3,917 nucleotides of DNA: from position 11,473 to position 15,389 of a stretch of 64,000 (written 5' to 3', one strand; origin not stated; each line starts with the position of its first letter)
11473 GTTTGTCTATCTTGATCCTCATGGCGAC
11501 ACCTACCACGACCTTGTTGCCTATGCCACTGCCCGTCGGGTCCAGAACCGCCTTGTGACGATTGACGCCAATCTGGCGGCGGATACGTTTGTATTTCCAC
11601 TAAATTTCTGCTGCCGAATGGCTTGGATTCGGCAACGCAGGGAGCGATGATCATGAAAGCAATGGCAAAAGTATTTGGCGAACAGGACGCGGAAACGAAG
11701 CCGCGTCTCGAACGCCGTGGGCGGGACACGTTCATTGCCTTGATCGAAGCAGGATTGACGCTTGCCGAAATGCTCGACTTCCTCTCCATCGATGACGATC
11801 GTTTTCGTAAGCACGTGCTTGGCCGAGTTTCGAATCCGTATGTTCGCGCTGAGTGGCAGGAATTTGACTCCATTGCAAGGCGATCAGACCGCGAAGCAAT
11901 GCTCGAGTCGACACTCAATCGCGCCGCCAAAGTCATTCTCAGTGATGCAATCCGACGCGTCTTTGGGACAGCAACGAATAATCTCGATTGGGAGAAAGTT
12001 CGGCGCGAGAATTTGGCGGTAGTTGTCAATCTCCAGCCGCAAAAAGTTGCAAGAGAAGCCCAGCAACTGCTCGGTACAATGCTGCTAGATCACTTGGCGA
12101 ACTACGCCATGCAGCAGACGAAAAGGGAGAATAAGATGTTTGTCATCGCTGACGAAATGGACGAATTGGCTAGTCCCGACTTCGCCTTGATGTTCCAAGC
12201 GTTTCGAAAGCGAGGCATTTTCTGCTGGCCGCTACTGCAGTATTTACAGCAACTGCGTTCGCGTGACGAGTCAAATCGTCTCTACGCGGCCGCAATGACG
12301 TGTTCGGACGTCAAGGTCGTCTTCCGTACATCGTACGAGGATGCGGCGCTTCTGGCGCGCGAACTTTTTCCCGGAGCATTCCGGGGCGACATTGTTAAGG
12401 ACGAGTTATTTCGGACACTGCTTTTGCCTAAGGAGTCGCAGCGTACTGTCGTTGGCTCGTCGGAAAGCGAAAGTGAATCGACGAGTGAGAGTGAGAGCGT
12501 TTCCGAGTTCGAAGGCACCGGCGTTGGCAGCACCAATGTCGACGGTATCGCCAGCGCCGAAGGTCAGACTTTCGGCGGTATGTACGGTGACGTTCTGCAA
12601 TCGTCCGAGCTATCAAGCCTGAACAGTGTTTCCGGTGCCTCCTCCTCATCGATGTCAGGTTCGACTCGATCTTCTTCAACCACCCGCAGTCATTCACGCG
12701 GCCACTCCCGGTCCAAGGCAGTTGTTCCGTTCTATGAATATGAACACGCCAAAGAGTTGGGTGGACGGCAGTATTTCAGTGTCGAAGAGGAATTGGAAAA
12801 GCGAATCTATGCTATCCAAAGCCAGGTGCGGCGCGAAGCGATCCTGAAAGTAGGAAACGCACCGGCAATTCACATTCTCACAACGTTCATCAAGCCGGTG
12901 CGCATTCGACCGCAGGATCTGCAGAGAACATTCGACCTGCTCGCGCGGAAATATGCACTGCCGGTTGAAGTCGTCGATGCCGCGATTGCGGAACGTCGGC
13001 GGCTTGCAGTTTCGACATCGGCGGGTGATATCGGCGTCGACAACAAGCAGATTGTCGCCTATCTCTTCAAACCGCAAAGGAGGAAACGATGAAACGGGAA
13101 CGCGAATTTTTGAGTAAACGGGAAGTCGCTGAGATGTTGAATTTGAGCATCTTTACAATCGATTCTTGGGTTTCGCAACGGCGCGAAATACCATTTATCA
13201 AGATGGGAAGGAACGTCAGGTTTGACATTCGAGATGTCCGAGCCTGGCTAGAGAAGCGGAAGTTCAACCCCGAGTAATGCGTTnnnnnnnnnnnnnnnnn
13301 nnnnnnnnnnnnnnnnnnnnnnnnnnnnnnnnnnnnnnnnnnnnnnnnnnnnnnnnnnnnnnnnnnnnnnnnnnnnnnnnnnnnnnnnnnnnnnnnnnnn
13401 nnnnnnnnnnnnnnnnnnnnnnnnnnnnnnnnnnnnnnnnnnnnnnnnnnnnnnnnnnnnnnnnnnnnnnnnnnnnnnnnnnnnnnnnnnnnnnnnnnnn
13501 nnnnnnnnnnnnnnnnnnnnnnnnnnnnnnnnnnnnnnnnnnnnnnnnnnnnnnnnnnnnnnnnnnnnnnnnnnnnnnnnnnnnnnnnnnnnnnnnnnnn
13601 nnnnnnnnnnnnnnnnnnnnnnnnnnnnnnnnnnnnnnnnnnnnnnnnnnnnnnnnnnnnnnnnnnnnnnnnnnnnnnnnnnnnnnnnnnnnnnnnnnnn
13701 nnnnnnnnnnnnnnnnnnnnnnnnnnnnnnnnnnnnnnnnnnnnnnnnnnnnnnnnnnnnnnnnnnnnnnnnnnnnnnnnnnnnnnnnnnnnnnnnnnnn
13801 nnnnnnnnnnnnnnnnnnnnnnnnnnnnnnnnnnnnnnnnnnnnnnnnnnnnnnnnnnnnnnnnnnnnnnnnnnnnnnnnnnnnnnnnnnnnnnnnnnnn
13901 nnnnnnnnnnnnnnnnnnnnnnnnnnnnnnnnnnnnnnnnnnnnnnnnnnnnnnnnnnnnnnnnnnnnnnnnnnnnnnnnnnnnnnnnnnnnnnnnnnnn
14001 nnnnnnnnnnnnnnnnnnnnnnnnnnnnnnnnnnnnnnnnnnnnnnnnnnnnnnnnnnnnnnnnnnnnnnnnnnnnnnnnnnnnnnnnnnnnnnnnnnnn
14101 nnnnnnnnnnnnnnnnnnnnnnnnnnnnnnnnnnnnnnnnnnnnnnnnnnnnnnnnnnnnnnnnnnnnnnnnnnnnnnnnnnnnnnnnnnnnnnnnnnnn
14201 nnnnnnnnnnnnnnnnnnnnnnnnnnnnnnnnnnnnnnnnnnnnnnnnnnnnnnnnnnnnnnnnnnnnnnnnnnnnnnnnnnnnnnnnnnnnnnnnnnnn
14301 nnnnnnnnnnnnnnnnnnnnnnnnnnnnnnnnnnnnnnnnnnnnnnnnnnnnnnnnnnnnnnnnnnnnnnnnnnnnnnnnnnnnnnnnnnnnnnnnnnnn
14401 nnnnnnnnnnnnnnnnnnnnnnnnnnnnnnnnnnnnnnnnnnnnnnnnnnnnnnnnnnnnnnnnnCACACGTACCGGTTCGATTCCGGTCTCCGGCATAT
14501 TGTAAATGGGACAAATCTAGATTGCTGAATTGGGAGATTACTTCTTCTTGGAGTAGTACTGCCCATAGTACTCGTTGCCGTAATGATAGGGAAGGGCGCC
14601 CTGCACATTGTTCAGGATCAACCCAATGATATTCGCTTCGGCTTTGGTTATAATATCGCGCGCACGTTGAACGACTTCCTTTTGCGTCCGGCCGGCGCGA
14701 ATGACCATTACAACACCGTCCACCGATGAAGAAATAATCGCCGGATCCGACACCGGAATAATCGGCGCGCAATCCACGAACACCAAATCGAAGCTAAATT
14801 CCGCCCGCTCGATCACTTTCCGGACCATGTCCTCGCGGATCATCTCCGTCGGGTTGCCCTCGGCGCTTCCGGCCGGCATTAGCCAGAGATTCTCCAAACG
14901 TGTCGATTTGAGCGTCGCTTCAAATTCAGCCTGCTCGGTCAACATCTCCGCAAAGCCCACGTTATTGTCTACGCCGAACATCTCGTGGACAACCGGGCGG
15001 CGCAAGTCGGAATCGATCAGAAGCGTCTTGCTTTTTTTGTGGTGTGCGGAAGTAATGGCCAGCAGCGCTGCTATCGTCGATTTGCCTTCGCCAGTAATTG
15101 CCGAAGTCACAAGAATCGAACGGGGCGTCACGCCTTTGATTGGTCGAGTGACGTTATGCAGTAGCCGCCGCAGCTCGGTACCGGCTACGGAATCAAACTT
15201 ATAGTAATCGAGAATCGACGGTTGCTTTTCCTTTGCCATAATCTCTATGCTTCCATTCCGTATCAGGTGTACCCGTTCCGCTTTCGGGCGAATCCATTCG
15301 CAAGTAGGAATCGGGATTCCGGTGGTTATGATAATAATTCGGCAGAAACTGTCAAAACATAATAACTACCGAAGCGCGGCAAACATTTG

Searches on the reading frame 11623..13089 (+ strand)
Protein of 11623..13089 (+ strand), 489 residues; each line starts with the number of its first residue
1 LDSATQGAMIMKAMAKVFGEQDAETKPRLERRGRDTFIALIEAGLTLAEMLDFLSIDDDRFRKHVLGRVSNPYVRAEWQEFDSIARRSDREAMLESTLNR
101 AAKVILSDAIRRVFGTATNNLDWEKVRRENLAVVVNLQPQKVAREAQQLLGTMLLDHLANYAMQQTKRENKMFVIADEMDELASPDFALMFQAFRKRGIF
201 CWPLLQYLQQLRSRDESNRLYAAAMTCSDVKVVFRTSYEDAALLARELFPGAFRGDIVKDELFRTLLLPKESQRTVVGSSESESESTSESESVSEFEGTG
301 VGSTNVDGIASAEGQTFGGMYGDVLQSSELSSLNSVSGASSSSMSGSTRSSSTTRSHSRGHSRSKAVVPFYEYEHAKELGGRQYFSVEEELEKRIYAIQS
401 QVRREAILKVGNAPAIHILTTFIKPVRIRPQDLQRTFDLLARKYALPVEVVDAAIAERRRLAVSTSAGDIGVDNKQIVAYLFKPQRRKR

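Call 21: search_protein_families(library=pfam, proteins=[window:11623-13089:+], max_evalue=0.01)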
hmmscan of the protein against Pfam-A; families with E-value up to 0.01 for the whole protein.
window:11623-13089:+ (489 aa): 1 family
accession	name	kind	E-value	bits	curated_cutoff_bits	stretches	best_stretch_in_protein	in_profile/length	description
PF12696.13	TraG-D_C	-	0.00017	21.9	22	1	174-239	4-69/126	TraM recognition site of TraD and TraG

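Call 95: search_protein_families(library=padloc, proteins=[window:11623-13089:+], max_evalue=0.00001)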
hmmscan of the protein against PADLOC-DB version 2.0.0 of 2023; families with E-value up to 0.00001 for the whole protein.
window:11623-13089:+ (489 aa): 0 families

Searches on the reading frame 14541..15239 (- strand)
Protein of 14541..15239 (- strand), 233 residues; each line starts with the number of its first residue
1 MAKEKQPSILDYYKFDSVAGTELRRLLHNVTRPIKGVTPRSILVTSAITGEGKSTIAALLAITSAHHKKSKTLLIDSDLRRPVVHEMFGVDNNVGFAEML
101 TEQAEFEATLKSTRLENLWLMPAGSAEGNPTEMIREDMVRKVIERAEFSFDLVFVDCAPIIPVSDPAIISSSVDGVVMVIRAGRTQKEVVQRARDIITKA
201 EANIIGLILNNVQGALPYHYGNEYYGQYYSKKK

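Call 21: search_protein_families(library=pfam, proteins=[window:14541-15239:-], max_evalue=0.01)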
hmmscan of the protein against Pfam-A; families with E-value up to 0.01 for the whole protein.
window:14541-15239:- (233 aa): 3 families
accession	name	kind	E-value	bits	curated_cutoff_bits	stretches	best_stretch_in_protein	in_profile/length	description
PF10609.15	ParA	-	3.3e-10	40.3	27.1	1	41-211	5-174/246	NUBPL iron-transfer P-loop NTPase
PF13614.12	AAA_31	-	5.5e-07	30.1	27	1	43-182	5-149/177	AAA domain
PF01656.29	CbiA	-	6.9e-07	29.7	25.4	1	42-215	1-86/125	CobQ/CobB/MinD/ParA nucleotide binding domain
